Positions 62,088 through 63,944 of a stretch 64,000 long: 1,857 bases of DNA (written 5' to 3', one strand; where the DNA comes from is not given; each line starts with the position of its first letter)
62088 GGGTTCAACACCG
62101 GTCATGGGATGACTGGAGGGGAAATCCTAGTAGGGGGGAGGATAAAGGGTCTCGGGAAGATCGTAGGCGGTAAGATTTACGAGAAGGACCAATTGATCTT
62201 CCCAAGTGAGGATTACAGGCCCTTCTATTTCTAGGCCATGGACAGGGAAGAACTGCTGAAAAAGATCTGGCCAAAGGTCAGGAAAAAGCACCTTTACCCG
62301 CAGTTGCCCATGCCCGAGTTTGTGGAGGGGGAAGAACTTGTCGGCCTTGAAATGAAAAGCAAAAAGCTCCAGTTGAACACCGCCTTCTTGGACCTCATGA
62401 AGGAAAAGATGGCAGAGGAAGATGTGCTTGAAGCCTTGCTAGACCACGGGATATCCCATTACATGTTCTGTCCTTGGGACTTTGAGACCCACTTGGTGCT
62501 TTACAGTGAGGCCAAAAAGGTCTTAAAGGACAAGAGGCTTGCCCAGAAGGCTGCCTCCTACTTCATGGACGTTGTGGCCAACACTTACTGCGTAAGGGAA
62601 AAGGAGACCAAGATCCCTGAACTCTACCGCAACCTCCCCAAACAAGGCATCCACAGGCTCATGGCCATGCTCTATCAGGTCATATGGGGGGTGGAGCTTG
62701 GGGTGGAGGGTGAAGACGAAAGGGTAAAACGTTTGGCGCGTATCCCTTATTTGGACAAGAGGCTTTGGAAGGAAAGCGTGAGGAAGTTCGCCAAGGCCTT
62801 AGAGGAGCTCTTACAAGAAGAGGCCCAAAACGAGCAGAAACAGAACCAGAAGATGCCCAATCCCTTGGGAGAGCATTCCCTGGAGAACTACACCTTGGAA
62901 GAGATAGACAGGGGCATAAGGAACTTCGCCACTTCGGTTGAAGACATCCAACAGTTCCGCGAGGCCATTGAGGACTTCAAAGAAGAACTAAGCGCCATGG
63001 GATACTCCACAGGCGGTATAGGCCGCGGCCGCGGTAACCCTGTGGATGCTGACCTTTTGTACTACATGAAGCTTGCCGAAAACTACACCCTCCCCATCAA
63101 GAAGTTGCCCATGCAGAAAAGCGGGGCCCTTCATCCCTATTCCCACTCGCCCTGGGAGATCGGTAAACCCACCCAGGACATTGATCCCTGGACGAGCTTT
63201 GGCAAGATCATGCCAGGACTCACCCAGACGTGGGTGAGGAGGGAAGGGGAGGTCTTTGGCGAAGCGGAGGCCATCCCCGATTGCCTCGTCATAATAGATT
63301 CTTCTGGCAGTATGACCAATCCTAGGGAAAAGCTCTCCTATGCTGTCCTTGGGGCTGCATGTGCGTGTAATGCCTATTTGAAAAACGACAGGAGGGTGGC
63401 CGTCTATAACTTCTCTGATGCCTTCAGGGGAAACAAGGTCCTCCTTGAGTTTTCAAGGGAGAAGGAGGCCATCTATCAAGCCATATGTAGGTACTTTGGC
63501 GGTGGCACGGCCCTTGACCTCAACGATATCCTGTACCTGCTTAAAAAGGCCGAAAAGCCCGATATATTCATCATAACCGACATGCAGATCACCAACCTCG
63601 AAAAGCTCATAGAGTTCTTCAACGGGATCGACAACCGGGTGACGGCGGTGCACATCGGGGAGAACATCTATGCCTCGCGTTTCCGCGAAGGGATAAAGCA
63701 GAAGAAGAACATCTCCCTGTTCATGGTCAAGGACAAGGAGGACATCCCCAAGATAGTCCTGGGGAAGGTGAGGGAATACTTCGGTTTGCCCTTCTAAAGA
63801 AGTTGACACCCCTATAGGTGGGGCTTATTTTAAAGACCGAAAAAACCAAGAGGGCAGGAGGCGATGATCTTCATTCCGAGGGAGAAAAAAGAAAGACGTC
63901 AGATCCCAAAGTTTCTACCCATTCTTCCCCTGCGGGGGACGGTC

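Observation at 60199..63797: MoxR AAA+ ATPase, GXGXG beta-helix protein and VWA protein, tightly linked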

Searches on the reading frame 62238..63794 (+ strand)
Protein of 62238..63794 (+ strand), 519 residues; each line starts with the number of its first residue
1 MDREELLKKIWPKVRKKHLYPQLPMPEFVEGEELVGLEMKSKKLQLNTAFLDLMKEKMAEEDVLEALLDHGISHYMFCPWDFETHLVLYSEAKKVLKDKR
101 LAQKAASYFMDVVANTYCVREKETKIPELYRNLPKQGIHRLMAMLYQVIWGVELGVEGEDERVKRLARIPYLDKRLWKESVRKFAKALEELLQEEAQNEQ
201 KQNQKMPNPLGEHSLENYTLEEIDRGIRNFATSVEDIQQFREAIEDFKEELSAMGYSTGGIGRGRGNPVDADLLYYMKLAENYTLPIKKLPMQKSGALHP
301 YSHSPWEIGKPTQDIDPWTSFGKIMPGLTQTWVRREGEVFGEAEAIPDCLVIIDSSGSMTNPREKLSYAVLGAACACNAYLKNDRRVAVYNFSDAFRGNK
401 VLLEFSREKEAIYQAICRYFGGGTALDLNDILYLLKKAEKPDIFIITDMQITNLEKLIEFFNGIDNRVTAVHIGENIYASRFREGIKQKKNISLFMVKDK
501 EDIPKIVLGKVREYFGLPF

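Call 3: search_protein_families(library=pfam, proteins=[window:62238-63794:+], max_evalue=0.1)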
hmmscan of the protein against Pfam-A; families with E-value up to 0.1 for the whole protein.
window:62238-63794:+ (519 aa): 1 family
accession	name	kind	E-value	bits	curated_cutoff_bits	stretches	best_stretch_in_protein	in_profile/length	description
PF13519.12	VWA_2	-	6.1e-06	27.3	27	1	350-449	2-106/107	von Willebrand factor type A domain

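Call 4: search_protein_families(library=ncbifam, proteins=[window:62238-63794:+], max_evalue=0.1)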
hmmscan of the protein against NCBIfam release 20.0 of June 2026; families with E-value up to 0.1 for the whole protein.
window:62238-63794:+ (519 aa): 1 family
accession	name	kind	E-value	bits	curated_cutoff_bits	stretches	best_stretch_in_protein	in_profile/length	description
NF041120.1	RqcH_arch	equivalog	0.0029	16.4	400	1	112-248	190-322/645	ribosome rescue protein RqcH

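Call 5: search_protein_families(library=padloc, proteins=[window:62238-63794:+], max_evalue=1)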
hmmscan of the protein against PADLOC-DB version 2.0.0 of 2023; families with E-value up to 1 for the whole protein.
window:62238-63794:+ (519 aa): 0 families

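Call 10: find_homologous_proteins(query=window:62238-63794:+)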
Query window:62238-63794:+ (519 aa): 967 proteins with E <= 0.001 among 8000 candidates; the best 120 are listed.
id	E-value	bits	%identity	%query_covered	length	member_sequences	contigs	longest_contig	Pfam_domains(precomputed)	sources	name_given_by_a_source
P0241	0.0e+0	1186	100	100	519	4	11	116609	PF13519.13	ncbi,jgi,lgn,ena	-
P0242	0.0e+0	1014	82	99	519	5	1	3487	PF13519.13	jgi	-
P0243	2.7e-291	985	78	99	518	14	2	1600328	-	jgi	jgi:uncharacterized protein with von Willebrand factor type A (vWA) domain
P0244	3.2e-289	978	78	99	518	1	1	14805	PF13519.13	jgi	-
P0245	5.1e-289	977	78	99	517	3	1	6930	PF13519.13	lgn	-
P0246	4.0e-273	925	73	99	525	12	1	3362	PF13519.13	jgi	-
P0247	9.2e-261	884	69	100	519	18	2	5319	PF13519.13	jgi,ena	-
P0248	9.6e-253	857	67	99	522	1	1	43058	-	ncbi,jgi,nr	ncbi:MAG: VWA domain-containing protein [Deltaproteobacteria bacterium]|nr:VWA domain-containing pro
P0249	3.4e-252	856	67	99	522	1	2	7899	PF13519.13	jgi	jgi:hypothetical protein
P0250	5.0e-252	855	67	99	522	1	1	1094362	PF13519.13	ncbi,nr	ncbi:MAG: VWA domain-containing protein [Deltaproteobacteria bacterium]|nr:MAG: VWA domain-containin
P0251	3.0e-251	852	67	99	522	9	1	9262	PF13519.13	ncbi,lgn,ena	-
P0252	7.9e-251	851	66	100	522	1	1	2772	-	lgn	-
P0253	2.8e-249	846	66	99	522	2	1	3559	PF13519.13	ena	-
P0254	9.5e-246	834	64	100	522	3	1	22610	-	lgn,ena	-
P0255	1.1e-245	834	66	99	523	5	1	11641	PF13519.13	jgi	jgi:hypothetical protein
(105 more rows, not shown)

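Call 11: find_encoding_contigs(protein=P0241, flank=10000, max_places=3)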
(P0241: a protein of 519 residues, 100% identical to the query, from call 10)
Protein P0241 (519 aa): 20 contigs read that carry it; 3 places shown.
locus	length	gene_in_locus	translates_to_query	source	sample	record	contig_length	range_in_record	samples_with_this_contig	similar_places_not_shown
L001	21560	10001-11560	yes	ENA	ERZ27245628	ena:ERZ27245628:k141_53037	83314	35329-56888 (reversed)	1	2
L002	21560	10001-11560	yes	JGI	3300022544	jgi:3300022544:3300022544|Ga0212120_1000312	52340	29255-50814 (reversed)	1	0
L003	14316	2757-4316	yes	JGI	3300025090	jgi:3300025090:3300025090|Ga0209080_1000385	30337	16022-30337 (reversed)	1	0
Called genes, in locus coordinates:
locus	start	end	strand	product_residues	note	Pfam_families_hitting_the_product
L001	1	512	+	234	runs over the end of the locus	PF09339:HTH_IclR, PF12802:MarR_2 (weak), PF01614:IclR_C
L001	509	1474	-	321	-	-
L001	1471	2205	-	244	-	PF05175:MTS, PF01135:PCMT (weak), PF01170:UPF0020 (weak), PF02475:TRM5-TYW2_MTfase (weak), PF06325:PrmA, PF10294:Methyltransf_16 (weak), PF13847:Methyltransf_31, PF13649:Methyltransf_25, +4 more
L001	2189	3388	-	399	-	PF06245:DUF1015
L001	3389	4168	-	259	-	PF00977:His_biosynth, PF01207:Dus (faint), PF02581:TMP-TENI (faint), PF03060:NMO (faint), PF05690:ThiG (faint)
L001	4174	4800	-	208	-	PF00117:GATase, PF07685:GATase_3 (weak), PF01174:SNO (faint)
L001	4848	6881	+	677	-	PF02516:STT3, PF21436:STT3-PglB_core (weak)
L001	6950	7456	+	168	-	PF07963:N_methyl, PF00114:Pilin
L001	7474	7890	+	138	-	PF07963:N_methyl (weak), PF16732:ComP_DUS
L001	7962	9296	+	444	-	PF17863:AAA_lid_2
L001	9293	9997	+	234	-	-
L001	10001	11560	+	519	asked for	PF13519:VWA_2 (weak)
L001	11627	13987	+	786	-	PF02190:LON_substr_bdg, PF00004:AAA, PF07728:AAA_5, PF22667:Lon_lid, PF05362:Lon_C, PF13541:ChlI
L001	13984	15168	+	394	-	PF01656:CbiA, PF02374:ArsA_ATPase, PF10609:ParA (faint), PF13614:AAA_31, PF17886:ArsA_HSP20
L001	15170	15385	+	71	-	PF27253:AF_1253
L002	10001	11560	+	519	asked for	PF13519:VWA_2 (weak)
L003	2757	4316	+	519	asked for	PF13519:VWA_2 (weak)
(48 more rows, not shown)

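Call 23: search_solved_structures(query=A3, max_evalue=10, show_alignments=1)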
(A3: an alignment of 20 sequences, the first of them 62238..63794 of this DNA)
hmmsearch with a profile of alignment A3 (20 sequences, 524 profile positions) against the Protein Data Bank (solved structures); distinct sequences matched with E-value up to 10: 0.

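Call 35: search_protein_families(library=pfam, alignment_id=A3, max_evalue=1)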
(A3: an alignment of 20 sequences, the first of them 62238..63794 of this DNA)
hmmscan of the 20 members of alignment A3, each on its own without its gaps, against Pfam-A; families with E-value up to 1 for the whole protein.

A. member 1, window:62238-63794:+ (519 aa): 2 families
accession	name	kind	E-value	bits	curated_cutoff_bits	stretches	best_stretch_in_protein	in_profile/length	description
PF13519.12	VWA_2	-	6.1e-06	27.3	27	1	350-449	2-106/107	von Willebrand factor type A domain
PF08653.15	DASH_Dam1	-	0.11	12.8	26.6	1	220-254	5-39/56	DASH complex subunit Dam1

B. families by the number of members that match (of 20 scanned): 19 families
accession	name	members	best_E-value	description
PF13519.12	VWA_2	20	6.1e-06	von Willebrand factor type A domain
PF24918.1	NET2A_C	4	0.041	NET2A, C-terminal domain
PF14197.11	Cep57_CLD_2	3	0.11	Centrosome localisation domain of PPC89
PF25045.1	vWA_Ro60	2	0.028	Ro60 vWA domain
PF08600.16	NuBaID_C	2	0.056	NuBaID, C-terminal domain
PF18179.6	SUa-2TM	1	0.0043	SMODS- and Ubiquitin system-associated 2TM effector domain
PF17959.7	EF-hand_14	1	0.04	EF-hand domain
PF02890.19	DUF226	1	0.054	Borrelia family of unknown function DUF226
PF17341.8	DUF5371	1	0.054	Family of unknown function (DUF5371)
PF24064.2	HTH_NPRL3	1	0.067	GATOR1 complex protein NPRL3, C-terminal HTH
PF03885.18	DUF327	1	0.079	Protein of unknown function (DUF327)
PF08653.15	DASH_Dam1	1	0.11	DASH complex subunit Dam1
PF19746.4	DUF6233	1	0.13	Family of unknown function (DUF6233)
PF12698.13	ABC2_membrane_3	1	0.18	ABC-2 family transporter protein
PF05010.19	TACC_C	1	0.25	Transforming acidic coiled-coil-containing protein (TACC), C-terminal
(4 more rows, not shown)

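Call 39: predict_structure(alignment_id=A3)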
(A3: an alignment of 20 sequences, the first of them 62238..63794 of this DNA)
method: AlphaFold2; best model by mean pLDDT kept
length: 519 residues; sequences in the alignment: 20
mean_pLDDT: 68.9   pTM: 0.55
mean pLDDT of the five models: 68.9, 66.1, 65.9, 64.9, 64.7
residues with pLDDT >= 90: 88; 70-90: 236; 50-70: 86; < 50: 109
segments of 3 or more residues with pLDDT < 50: 257-269, 271-273, 279-347, 356-365, 395-399, 421-424, 517-519
pLDDT, mean of each block of 10 residues (from residue 1): 87 81 80 81 85 91 93 76 88 93 92 85 87 88 91 84 89 90 94 84 71 75 73 74 80 55 35 48 28 23 23 26 25 22 43 56 51 73 76 50 73 62 57 74 75 69 83 66 76 75 70 55
secondary structure, 60 per line:
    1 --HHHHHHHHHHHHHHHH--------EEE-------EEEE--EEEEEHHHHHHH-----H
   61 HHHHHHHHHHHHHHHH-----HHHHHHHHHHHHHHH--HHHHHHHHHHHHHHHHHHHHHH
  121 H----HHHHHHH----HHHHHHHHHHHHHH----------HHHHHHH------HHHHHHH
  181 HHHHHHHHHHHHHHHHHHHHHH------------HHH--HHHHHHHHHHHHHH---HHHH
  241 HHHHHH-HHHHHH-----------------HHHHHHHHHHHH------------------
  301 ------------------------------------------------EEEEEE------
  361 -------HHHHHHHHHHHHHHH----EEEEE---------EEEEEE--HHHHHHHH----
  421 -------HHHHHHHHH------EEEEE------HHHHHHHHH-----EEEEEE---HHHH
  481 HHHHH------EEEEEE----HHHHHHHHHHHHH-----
elements in order: H3-18 E27-29 E37-40 E43-47 H48-54 H60-76 H82-96 H99-121 H126-132 H137-150 H161-167 H174-202 H220-233 H237-246 H248-253 H271-282 E349-354 H368-382 E387-391 E401-406 H409-416 H428-436 E443-447 H454-462 E468-473 H477-485 E492-497 H502-514

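Call 43: fold_search(model_id=the predicted structure, library=pdb)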
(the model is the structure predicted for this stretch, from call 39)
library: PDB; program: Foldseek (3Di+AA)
matches with E <= 10: 728; with E <= 0.001: 9
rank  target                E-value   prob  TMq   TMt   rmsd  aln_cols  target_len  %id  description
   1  1atz_A                6.0e-04  1.00  0.23  0.55   4.7       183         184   15  HUMAN VON WILLEBRAND FACTOR A3 DOMAIN (released 1998-02-25)
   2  1fe8_C                6.0e-04  1.00  0.24  0.56   4.6       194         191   14  CRYSTAL STRUCTURE OF THE VON WILLEBRAND FACTOR A3 DOMAIN IN COMPLEX WITH A FAB FRAGMENT OF IGG RU5 THAT INHIBITS COLLA (released 2001-04-04)
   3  1ao3_A                6.0e-04  1.00  0.24  0.55   4.7       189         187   16  A3 DOMAIN OF VON WILLEBRAND FACTOR (released 1998-07-22)
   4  8pfd_B                6.6e-04  1.00  0.24  0.57   5.1       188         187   11  Crystal structure of binary complex between Aster yellows witches'-broom phytoplasma effector SAP05 and the von Willeb (released 2023-07-05)
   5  9gtu_C                7.6e-04  1.00  0.24  0.27   5.2       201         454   14  Collagen VI alpha 1, 2, 3 heterotrimer recombinant C terminal region. Local refinement. (released 2025-08-20)
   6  9pd3_E                8.0e-04  1.00  0.25  0.37   4.3       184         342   12  NER dual incision complex - DuIS (released 2026-02-18)
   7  4dmu_H                8.8e-04  1.00  0.24  0.57   4.3       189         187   16  Crystal structure of the von Willebrand factor A3 domain in complex with a collagen III derived triple-helical peptide (released 2012-03-28)
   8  4dmu_B                8.8e-04  1.00  0.24  0.54   4.7       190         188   14  Crystal structure of the von Willebrand factor A3 domain in complex with a collagen III derived triple-helical peptide (released 2012-03-28)
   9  2x5n                  9.2e-04  1.00  0.25  0.60   4.5       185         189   15  Crystal Structure of the SpRpn10 VWA domain (released 2010-08-25)
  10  8jtk_B                1.0e-03  1.00  0.25  0.59   4.7       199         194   13  Structure of AYWB phytoplasma SAP05 recognizing AtRpn10 (released 2023-07-19)
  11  1fe8_A                1.1e-03  1.00  0.23  0.53   4.6       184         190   15  CRYSTAL STRUCTURE OF THE VON WILLEBRAND FACTOR A3 DOMAIN IN COMPLEX WITH A FAB FRAGMENT OF IGG RU5 THAT INHIBITS COLLA (released 2001-04-04)
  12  8amz_W                1.3e-03  1.00  0.26  0.60   4.6       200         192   15  Spinach 19S proteasome (released 2022-08-24)
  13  5l4k_W                1.3e-03  1.00  0.25  0.55   5.2       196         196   15  The human 26S proteasome lid (released 2016-09-07)
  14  5of4_E                1.3e-03  1.00  0.24  0.56   5.5       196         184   14  The cryo-EM structure of human TFIIH (released 2017-09-13)
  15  8jtl_A                1.5e-03  1.00  0.26  0.61   4.5       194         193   13  Structure of OY phytoplasma SAP05 binding with AtRpn10 (released 2023-07-12)
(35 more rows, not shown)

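Call 47: search_protein_families(library=pfam, alignment_id=A4, max_evalue=0.1)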
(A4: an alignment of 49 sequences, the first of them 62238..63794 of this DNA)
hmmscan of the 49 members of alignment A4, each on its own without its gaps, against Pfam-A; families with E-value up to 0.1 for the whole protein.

A. member 1, window:62238-63794:+ (519 aa): 1 family
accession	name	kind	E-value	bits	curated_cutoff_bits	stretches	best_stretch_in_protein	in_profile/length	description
PF13519.12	VWA_2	-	6.1e-06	27.3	27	1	350-449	2-106/107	von Willebrand factor type A domain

B. families by the number of members that match (of 49 scanned): 30 families (the first 25 are shown)
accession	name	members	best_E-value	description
PF13519.12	VWA_2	35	4.2e-07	von Willebrand factor type A domain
PF00092.34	VWA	11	2.8e-06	von Willebrand factor type A domain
PF05762.20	VWA_CoxE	6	0.00066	VWA domain containing CoxE-like protein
PF01882.25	DUF58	3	0.0071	Protein of unknown function DUF58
PF01435.24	Peptidase_M48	3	0.016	Peptidase family M48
PF09967.15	DUF2201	2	0.00031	VWA-like domain (DUF2201)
PF25045.1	vWA_Ro60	2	0.0025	Ro60 vWA domain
PF10026.15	DUF2268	2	0.047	Predicted Zn-dependent protease (DUF2268)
PF10263.15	SprT-like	2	0.05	SprT-like family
PF15611.11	EH_Signature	1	0.00088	EH_Signature domain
PF02514.21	CobN-Mg_chel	1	0.002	CobN/Magnesium Chelatase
PF04450.18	BSP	1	0.011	Peptidase of plants and bacteria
PF19065.6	P8_CR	1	0.012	Minor capsid protein P8 central region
PF05394.16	AvrB_AvrC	1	0.012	Avirulence protein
PF10138.15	vWA-TerF-like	1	0.013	vWA found in TerF C terminus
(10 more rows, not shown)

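Call 91: search_dna_similar(query=window:62238-63794:+, collection=plasmids, mode=protein, max_evalue=0.00001, max_rows=10)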
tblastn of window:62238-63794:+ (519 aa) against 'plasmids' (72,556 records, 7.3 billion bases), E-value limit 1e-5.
No match.

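Call 92: search_dna_similar(query=window:62238-63794:+, collection=phages, mode=protein, max_evalue=0.00001, max_rows=10)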
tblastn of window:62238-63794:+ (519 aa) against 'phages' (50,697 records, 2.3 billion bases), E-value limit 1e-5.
No match.
